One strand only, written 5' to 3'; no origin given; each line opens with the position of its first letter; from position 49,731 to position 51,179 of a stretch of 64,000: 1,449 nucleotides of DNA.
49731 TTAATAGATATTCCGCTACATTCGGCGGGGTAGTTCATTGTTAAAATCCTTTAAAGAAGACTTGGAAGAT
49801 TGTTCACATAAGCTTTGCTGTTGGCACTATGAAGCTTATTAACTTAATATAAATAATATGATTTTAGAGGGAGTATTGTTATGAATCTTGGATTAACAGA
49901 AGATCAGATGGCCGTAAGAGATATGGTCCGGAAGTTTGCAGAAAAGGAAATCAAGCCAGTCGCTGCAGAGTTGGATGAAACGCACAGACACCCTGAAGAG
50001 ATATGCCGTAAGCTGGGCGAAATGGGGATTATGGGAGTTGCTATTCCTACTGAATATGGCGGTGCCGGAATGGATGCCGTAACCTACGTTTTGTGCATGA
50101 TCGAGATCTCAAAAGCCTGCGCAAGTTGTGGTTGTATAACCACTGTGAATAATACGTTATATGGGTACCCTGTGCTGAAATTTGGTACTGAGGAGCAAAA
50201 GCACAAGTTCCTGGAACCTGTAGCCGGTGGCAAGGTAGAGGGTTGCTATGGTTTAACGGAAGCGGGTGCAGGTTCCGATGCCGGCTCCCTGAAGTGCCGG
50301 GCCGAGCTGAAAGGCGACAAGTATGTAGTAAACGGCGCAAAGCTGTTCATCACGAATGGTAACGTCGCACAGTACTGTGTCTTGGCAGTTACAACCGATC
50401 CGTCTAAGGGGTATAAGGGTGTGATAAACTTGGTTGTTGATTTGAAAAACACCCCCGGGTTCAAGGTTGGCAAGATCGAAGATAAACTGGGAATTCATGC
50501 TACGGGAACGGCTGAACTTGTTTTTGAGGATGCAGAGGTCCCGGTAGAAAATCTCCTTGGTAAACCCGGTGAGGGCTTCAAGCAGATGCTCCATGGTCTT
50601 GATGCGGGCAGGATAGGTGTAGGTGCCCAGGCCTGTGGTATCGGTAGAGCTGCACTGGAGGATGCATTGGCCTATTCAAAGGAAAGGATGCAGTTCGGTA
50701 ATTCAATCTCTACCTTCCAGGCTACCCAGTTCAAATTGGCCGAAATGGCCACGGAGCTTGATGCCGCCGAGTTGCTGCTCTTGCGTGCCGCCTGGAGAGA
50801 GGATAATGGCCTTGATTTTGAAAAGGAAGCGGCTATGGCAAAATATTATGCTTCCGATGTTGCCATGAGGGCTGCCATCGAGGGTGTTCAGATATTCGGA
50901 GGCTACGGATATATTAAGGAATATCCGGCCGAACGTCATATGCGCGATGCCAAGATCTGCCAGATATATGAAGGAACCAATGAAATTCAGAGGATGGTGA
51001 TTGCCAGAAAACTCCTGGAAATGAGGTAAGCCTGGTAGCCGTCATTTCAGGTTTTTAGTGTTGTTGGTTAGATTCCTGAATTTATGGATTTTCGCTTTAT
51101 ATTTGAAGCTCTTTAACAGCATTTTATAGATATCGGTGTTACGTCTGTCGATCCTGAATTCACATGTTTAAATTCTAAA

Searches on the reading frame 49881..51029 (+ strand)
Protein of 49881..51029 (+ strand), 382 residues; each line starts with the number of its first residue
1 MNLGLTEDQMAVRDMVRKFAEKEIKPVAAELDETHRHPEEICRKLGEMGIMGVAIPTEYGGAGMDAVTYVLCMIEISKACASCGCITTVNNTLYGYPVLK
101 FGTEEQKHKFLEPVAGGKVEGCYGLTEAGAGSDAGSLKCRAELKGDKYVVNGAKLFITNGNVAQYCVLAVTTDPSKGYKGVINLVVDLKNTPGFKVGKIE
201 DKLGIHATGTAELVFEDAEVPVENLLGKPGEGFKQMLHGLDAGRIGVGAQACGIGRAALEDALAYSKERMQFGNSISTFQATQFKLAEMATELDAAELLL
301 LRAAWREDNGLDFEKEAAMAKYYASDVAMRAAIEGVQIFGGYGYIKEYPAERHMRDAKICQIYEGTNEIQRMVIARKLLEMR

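Call 73: search_protein_families(library=pfam, proteins=[window:49881-51029:+], max_evalue=0.0001)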
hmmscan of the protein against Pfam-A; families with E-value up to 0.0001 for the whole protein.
window:49881-51029:+ (382 aa): 4 families
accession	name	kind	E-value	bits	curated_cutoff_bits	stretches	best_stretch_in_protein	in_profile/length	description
PF00441.29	Acyl-CoA_dh_1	-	4.6e-49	166.8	22.4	1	230-379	1-150/150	Acyl-CoA dehydrogenase, C-terminal domain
PF02771.21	Acyl-CoA_dh_N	-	2.4e-39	134.6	22.9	1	6-117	1-112/113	Acyl-CoA dehydrogenase, N-terminal domain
PF08028.16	Acyl-CoA_dh_2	-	9.4e-26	91.1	22.7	1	246-367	2-133/134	Acyl-CoA dehydrogenase, C-terminal domain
PF02770.24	Acyl-CoA_dh_M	-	1.4e-22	80.1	33.3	1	122-217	1-96/97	Acyl-CoA dehydrogenase, middle domain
